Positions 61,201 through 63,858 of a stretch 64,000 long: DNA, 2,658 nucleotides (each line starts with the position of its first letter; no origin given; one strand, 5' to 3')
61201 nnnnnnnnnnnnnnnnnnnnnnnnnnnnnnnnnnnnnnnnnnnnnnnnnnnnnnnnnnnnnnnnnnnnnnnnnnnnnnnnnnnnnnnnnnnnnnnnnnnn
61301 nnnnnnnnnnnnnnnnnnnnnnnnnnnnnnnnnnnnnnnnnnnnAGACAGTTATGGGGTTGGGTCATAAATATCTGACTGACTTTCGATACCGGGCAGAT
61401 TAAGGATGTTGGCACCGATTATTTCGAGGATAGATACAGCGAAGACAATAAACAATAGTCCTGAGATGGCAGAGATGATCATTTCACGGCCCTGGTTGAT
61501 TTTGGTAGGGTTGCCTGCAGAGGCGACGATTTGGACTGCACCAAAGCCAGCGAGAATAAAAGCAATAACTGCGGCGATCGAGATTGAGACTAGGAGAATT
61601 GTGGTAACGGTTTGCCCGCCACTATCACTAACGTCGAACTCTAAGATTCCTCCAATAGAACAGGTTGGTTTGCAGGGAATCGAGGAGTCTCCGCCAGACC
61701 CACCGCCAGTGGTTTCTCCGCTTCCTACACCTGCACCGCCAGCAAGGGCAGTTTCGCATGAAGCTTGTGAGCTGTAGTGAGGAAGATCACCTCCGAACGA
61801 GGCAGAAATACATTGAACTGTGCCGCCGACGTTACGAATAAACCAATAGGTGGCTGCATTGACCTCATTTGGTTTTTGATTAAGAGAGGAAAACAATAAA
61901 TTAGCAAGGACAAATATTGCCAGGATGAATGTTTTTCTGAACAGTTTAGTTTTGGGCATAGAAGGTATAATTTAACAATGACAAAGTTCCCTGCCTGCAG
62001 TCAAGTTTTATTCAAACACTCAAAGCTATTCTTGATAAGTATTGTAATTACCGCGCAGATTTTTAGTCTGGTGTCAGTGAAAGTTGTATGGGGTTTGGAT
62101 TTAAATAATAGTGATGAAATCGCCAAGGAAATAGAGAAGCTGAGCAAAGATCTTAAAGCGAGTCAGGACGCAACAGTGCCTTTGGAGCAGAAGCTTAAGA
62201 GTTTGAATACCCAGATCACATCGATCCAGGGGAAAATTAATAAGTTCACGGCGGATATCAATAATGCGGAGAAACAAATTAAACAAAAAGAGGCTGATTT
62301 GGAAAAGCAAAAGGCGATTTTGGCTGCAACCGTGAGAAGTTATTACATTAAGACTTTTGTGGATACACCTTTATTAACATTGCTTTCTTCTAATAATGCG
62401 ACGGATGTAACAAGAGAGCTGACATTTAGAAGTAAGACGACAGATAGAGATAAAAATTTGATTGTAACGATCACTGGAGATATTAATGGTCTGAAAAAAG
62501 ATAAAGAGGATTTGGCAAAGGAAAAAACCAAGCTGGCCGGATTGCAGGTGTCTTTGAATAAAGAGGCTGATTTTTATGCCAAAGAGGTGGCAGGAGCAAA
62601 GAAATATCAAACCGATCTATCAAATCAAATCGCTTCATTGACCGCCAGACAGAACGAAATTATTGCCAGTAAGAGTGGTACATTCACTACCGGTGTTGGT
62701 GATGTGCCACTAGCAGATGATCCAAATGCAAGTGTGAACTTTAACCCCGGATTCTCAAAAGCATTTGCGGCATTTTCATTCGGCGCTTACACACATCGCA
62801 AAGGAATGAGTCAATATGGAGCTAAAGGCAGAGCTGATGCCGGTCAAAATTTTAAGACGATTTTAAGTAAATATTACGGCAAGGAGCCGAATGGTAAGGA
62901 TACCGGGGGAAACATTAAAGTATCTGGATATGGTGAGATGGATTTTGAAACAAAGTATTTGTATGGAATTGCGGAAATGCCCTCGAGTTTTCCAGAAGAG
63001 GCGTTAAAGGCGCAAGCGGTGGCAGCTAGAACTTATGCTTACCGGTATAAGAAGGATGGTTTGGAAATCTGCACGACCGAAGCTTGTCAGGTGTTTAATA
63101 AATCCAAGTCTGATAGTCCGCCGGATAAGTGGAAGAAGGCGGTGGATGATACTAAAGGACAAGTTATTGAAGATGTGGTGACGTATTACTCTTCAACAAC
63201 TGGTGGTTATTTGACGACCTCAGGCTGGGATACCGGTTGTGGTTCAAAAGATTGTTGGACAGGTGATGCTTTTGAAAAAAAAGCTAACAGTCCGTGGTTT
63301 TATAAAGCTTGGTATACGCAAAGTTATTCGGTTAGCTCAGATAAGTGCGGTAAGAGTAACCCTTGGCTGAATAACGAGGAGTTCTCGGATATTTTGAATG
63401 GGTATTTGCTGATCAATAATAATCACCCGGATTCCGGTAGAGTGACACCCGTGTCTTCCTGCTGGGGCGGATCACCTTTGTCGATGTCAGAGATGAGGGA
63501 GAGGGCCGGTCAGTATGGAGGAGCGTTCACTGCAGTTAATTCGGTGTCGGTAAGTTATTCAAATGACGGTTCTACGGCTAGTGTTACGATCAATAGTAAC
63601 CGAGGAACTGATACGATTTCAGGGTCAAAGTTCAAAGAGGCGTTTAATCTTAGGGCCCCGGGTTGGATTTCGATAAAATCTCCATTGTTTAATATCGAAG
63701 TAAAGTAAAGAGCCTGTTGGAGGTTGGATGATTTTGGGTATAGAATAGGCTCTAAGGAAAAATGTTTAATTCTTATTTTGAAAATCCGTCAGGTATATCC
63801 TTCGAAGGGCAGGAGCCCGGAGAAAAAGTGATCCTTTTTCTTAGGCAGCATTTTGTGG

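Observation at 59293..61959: Tandem array of six paralogous small two-TM 'pilin-like' genes with a conserved loop motif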

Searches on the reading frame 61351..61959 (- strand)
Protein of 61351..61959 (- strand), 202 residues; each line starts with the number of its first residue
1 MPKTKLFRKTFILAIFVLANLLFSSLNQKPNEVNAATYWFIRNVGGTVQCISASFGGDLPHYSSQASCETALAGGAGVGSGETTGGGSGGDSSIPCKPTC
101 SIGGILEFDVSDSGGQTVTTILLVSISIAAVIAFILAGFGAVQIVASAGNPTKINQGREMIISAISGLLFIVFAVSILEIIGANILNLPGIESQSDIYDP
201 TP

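Call 5: search_protein_families(library=pfam, max_evalue=1, proteins=[window:61351-61959:-])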
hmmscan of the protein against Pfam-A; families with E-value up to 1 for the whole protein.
window:61351-61959:- (202 aa): 2 families
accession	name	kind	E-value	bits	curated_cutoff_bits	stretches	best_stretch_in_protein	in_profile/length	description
PF18895.5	T4SS_pilin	-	0.004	17.6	26.6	1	124-179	14-69/71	Type IV secretion system pilin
PF03729.18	DUF308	-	0.019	15.7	25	1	122-178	18-72/73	Short repeat of unknown function (DUF308)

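Call 10: search_protein_families(library=ncbifam, max_evalue=0.01, proteins=[window:61351-61959:-])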
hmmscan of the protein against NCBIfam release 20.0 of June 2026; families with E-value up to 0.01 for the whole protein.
window:61351-61959:- (202 aa): 1 family
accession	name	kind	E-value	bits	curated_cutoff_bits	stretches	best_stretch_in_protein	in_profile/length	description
NF045849.1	ICE_MMCAP2_0565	equivalog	0.0028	17.3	40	1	110-181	5-76/80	Mbov_0395 family pilin-like conjugal transfer protein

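Call 61: find_homologous_proteins(query=window:61351-61959:-)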
Query window:61351-61959:- (202 aa): 14 proteins with E <= 0.001 among 1505 candidates.
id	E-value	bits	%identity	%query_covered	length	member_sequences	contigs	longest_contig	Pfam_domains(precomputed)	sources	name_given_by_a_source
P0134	2.0e-118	411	98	100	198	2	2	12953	-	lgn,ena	-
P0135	1.2e-113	396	92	100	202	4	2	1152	-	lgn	-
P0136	2.1e-90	320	77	99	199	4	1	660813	-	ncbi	-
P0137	4.6e-90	319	75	99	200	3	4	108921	-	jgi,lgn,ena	-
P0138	9.9e-88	311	74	99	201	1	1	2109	-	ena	-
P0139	2.0e-73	264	66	99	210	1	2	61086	-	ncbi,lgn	-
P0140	2.1e-57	212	59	99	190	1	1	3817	-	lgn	-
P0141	2.5e-56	209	60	99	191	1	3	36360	-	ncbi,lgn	-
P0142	4.1e-53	198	59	95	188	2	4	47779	-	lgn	-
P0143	4.1e-47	179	63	82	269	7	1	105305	-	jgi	-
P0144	1.7e-46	177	56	92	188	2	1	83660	-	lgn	-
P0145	1.9e-46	176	80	57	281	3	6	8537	-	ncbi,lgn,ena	-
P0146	2.0e-46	176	61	86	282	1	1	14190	-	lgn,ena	-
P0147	5.4e-30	123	61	51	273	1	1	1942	-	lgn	-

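Call 73: predict_structure(alignment_id=A4)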
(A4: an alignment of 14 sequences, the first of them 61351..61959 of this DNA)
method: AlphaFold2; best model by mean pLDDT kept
length: 202 residues; sequences in the alignment: 14
mean_pLDDT: 62.4   pTM: 0.30
mean pLDDT of the five models: 62.4, 60.4, 56.6, 54.9, 54.8
residues with pLDDT >= 90: 0; 70-90: 101; 50-70: 41; < 50: 60
segments of 3 or more residues with pLDDT < 50: 28-35, 80-112, 186-202
pLDDT, mean of each block of 10 residues (from residue 1): 64 82 61 53 75 64 74 67 31 36 38 54 73 79 72 75 80 77 53 42 42
secondary structure, 60 per line:
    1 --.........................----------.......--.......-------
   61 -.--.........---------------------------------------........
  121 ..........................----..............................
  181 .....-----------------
elements in order: H3-27 E38-44 E47-53 H65-73 H113-146 H151-185

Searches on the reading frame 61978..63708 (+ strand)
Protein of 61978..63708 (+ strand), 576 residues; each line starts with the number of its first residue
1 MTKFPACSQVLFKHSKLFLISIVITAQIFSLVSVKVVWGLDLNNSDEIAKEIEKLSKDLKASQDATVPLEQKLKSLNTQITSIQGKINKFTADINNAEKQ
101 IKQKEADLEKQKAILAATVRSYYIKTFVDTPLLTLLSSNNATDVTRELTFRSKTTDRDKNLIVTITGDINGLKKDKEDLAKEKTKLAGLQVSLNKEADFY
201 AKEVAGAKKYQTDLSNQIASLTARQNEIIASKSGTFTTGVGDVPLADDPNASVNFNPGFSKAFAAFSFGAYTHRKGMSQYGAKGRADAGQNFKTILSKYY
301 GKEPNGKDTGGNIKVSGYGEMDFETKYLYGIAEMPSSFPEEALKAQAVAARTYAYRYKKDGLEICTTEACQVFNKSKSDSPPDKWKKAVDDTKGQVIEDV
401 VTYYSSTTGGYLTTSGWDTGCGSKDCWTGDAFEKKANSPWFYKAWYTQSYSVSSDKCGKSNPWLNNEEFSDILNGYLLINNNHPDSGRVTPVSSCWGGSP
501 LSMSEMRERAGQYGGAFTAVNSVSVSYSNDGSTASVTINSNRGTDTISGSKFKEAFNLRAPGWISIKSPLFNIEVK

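Call 5: search_protein_families(library=pfam, max_evalue=1, proteins=[window:61978-63708:+])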
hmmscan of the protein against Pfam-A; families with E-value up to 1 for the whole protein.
window:61978-63708:+ (576 aa): 30 families (the best 25 are shown)
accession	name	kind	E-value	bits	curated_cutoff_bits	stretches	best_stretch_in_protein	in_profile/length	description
PF08486.15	SpoIID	-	1.3e-20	74.2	23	1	326-397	15-95/97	Stage II sporulation protein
PF16331.10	TolA_bind_tri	-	0.00015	22.3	30.1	1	49-111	3-65/76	TolA binding protein trimerisation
PF25762.1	HAUS1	-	0.00035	20.9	40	1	30-113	87-170/236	HAUS augmin-like complex subunit 1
PF11559.13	ADIP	-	0.00086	19.8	34.3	1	42-118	51-127/151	Afadin- and alpha -actinin-Binding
PF25785.1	TPR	-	0.0024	18.6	27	0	192-228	4-40/110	Nucleoprotein TPR-like domain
PF05667.16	CCDC22_CC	-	0.011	15.4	39.2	1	52-125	193-266/477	CCDC22 protein coiled-coil region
PF11932.13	DUF3450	-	0.018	14.8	32.6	1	47-113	27-93/241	Protein of unknown function (DUF3450)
PF16526.10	CLZ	-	0.022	15.6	26.7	1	57-111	17-71/71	C-terminal leucine zipper domain of cyclic nucleotide-gated channels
PF07926.17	TPR_MLP1_2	-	0.024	15.1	36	1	71-118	57-104/129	TPR/MLP1/MLP2-like protein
PF18515.6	Rh5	-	0.026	14.7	26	1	41-112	122-192/255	Rh5 coiled-coil domain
PF03836.20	RasGAP_C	-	0.028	15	26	0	156-222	25-91/137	RasGAP C-terminus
PF19111.5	DUF5798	-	0.033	14.8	27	1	76-118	20-62/89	Family of unknown function (DUF5798)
PF12795.12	MscS_porin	-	0.047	13.7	34.4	1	52-112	80-140/238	Mechanosensitive ion channel porin domain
PF24568.1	CC_PcsB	-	0.055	13.8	27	1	101-169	1-69/75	Peptidoglycan hydrolase PcsB, coiled-coil domain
PF10805.13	DUF2730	-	0.11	13.1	24.9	1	28-100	21-92/102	Protein of unknown function (DUF2730)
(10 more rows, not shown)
